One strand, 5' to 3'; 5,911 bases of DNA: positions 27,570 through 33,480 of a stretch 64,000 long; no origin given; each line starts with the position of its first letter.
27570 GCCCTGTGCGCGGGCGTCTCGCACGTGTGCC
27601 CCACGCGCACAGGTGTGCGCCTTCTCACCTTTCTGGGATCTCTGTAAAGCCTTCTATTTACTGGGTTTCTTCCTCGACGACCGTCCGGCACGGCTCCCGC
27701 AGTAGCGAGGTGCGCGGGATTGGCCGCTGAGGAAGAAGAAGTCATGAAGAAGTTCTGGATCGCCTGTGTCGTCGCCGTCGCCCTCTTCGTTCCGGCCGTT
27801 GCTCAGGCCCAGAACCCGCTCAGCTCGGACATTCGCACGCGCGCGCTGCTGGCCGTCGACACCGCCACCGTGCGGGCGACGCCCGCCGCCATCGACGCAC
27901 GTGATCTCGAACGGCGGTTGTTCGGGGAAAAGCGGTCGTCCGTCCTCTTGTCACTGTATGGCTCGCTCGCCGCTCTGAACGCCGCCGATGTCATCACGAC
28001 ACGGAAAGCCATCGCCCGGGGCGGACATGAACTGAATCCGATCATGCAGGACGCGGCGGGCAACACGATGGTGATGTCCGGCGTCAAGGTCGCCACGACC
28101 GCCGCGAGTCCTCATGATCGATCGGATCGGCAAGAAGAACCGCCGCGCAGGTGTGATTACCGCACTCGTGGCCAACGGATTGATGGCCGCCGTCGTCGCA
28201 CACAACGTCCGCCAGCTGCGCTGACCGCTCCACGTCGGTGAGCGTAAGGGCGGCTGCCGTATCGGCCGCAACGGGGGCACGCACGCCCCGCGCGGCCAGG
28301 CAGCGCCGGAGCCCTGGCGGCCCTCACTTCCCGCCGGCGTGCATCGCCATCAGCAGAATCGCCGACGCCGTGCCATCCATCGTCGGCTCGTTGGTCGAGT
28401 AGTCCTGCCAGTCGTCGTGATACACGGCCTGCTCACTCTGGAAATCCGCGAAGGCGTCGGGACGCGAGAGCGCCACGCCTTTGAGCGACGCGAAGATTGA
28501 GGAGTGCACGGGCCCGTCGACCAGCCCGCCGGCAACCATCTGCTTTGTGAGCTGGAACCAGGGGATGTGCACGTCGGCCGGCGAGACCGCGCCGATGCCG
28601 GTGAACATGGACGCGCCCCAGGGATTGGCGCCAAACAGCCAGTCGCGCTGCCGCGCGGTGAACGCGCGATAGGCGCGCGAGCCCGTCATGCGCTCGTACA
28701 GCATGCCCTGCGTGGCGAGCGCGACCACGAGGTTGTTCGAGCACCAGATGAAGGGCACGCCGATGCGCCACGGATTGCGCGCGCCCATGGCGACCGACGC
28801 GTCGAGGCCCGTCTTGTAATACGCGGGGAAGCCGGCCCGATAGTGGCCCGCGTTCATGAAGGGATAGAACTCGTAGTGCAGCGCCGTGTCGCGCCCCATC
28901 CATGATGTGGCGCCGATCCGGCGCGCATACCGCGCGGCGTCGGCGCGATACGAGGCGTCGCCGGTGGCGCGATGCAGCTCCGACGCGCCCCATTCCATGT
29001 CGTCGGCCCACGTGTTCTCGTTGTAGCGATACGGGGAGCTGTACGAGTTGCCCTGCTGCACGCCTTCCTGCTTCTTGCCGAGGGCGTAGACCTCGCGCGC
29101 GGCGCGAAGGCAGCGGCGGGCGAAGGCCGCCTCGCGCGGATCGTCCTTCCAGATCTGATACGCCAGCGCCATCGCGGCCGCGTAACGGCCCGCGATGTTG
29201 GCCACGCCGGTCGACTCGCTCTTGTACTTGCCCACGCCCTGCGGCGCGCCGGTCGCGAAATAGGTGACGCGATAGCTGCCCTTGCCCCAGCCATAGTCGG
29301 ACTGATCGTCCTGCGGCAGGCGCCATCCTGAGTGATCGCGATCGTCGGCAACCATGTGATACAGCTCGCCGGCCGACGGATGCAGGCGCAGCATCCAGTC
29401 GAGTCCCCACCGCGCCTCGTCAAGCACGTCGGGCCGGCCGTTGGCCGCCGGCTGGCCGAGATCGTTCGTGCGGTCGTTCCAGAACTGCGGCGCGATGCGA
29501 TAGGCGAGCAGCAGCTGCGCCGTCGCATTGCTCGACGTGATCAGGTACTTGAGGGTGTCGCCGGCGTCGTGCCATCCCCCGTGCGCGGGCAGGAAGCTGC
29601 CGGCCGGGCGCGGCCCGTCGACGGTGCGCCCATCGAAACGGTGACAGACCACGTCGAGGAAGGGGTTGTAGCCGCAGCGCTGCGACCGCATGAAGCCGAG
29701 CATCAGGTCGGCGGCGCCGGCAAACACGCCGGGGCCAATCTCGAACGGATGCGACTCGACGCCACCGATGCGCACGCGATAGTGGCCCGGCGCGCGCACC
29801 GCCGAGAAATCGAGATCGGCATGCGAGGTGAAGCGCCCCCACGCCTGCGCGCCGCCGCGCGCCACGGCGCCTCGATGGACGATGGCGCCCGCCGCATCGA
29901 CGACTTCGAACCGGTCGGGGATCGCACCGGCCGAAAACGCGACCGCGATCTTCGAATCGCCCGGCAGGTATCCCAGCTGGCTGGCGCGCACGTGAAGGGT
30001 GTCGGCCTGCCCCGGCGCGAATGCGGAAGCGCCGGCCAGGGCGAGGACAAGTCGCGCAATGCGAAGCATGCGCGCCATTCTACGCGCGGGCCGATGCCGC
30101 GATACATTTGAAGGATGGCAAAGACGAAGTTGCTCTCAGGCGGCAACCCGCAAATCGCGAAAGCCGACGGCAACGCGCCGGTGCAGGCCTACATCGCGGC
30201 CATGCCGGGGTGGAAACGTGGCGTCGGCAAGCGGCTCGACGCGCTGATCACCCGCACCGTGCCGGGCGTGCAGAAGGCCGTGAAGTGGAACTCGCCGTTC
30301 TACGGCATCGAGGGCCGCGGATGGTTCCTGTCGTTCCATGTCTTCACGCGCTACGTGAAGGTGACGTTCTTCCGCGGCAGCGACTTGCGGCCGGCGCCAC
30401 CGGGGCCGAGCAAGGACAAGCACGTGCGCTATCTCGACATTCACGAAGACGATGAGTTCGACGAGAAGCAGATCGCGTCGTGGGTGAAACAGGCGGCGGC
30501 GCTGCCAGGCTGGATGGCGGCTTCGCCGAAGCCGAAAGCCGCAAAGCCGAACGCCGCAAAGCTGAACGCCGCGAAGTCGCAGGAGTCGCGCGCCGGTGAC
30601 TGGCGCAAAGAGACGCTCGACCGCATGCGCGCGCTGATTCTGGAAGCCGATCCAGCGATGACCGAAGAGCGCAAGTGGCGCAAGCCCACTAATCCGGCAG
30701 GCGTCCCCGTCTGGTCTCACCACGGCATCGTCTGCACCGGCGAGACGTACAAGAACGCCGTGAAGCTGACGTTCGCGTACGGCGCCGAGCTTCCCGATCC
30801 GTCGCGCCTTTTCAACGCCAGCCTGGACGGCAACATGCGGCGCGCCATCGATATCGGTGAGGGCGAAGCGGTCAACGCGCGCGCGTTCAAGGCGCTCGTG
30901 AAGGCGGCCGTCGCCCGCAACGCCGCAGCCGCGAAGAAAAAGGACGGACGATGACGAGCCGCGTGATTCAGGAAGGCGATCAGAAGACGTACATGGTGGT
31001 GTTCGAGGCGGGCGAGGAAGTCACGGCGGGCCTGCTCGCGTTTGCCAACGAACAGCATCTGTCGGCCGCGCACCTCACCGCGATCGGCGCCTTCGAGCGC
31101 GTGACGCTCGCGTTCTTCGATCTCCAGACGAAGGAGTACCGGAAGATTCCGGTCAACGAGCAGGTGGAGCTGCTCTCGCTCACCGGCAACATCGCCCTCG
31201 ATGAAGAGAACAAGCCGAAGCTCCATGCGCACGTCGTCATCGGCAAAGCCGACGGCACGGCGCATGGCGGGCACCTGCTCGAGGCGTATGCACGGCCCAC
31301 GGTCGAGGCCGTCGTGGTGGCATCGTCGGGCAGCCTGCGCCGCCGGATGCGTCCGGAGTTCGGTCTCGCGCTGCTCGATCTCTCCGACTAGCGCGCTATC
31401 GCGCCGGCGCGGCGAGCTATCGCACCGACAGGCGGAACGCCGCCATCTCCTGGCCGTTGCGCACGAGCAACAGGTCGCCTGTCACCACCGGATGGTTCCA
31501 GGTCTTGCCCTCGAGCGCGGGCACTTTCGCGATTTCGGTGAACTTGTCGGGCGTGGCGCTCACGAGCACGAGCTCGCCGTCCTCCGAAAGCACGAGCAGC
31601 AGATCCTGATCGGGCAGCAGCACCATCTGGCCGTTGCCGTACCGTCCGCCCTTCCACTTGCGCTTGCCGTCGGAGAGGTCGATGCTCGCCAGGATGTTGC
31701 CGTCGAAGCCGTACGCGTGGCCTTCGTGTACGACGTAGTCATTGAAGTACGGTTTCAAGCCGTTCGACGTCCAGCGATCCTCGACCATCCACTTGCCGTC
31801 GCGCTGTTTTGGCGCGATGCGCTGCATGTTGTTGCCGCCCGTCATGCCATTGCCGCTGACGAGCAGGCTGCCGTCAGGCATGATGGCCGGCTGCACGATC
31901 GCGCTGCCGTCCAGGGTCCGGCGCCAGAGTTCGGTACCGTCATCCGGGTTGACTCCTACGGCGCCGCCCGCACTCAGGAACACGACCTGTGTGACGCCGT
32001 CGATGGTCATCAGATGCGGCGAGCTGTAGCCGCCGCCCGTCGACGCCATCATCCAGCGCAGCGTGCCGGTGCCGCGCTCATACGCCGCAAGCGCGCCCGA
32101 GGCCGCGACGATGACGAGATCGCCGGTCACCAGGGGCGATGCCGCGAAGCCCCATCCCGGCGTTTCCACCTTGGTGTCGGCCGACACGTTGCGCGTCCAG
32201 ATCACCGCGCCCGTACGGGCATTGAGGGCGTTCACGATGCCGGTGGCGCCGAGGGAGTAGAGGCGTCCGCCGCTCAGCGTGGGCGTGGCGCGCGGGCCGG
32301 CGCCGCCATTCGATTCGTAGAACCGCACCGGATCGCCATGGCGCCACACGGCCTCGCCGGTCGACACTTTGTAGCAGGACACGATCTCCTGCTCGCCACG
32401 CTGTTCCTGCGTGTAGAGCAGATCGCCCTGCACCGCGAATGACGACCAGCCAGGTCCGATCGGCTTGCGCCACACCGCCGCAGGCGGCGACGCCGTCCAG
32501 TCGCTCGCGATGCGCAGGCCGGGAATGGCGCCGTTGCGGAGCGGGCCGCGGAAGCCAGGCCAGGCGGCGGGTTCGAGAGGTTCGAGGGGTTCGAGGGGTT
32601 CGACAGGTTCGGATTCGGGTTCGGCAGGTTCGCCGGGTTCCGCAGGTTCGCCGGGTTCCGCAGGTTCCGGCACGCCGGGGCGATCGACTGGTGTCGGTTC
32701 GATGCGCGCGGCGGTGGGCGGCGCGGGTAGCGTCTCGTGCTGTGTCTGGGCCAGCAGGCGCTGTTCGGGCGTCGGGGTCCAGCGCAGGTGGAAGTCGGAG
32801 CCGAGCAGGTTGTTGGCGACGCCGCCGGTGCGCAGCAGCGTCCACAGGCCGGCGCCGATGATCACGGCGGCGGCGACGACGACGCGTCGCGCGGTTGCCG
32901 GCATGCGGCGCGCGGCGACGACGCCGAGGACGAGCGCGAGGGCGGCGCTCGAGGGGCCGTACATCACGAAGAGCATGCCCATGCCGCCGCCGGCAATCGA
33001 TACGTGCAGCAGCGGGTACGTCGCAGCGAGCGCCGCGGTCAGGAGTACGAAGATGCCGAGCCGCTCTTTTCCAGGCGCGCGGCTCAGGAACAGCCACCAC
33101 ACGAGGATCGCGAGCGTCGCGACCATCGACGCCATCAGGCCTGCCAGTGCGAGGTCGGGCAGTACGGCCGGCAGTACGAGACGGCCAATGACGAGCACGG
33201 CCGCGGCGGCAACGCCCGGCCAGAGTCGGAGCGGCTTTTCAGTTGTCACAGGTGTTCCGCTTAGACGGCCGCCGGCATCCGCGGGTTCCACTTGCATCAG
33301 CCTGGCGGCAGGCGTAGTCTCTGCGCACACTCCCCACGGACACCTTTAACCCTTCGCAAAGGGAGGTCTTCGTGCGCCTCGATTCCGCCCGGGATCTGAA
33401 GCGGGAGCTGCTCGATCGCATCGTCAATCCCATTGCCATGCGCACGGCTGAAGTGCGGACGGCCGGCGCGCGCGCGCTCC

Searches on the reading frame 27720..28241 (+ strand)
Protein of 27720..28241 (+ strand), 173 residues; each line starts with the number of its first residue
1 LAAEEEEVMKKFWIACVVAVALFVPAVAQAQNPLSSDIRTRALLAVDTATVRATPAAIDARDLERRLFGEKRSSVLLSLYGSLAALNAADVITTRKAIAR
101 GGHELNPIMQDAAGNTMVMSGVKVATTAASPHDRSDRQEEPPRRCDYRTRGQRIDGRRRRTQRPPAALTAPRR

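Call 60: search_protein_families(library=pfam, proteins=[window:27720-28241:+], max_evalue=0.001)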
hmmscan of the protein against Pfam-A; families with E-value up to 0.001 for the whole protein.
window:27720-28241:+ (173 aa): 1 family
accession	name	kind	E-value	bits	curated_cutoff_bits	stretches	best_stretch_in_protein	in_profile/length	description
PF18902.5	DUF5658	-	1.7e-05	25.9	25.2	1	85-128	2-47/82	Domain of unknown function (DUF5658)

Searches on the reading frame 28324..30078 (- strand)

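Call 60: search_protein_families(library=pfam, proteins=[window:28324-30078:-], max_evalue=0.001)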
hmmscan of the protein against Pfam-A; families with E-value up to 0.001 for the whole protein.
window:28324-30078:- (584 aa): 2 families
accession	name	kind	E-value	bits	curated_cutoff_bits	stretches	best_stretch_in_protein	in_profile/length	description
PF00759.25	Glyco_hydro_9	-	2e-73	248.7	27.7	1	121-576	3-443/444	Glycosyl hydrolase family 9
PF02927.20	CelD_N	-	5.5e-14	53.1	24.6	1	29-109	5-86/86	Cellulase N-terminal ig-like domain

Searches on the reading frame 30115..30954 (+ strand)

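Call 60: search_protein_families(library=pfam, proteins=[window:30115-30954:+], max_evalue=0.001)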
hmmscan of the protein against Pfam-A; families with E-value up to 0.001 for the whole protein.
window:30115-30954:+ (279 aa): 2 families
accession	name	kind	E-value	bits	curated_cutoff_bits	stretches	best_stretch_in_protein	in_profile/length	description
PF08818.16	DUF1801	-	9.6e-38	128.9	27.2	2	35-127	2-84/85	Domain of unknown function (DU1801)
PF18899.5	DUF5655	-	1.4e-05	25.5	24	0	40-127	18-105/109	Domain of unknown function (DUF5655)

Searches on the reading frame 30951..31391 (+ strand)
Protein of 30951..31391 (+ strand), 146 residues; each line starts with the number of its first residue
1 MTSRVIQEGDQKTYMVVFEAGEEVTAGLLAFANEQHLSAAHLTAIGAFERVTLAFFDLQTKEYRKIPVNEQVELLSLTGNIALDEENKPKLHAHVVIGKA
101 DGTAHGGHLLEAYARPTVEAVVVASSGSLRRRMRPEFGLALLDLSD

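Call 60: search_protein_families(library=pfam, proteins=[window:30951-31391:+], max_evalue=0.001)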
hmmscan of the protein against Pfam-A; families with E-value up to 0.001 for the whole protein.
window:30951-31391:+ (146 aa): 1 family
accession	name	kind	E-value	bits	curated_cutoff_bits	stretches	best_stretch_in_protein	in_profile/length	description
PF03479.20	PCC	-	2.8e-30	105.4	25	1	12-124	1-114/117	Plants and Prokaryotes Conserved (PCC) domain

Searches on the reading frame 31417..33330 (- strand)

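Call 3: search_protein_families(library=pfam, proteins=[window:31417-33330:-], max_evalue=0.01)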
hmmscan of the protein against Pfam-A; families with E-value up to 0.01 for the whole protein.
window:31417-33330:- (637 aa): 4 families
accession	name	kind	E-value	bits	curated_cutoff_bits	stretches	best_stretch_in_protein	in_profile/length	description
PF13360.13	PQQ_2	-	7.8e-24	85.1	27.6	2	315-560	3-232/233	Outer membrane protein assembly factor BamB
PF25293.1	Beta-prop_EMC1_N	-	3.1e-08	34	34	1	363-520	40-195/219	EMC1 N-terminal beta-propeller domain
PF13570.13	Beta-prop_ACSF4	-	1.9e-07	31.3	133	1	317-623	31-317/329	Beta-alanine-activating enzyme, beta-propeller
PF01011.28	PQQ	-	8.7e-06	25.1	26.7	1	328-387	30-90/595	Glucose/ethanol/alcohol dehydrogenase, beta-propeller domain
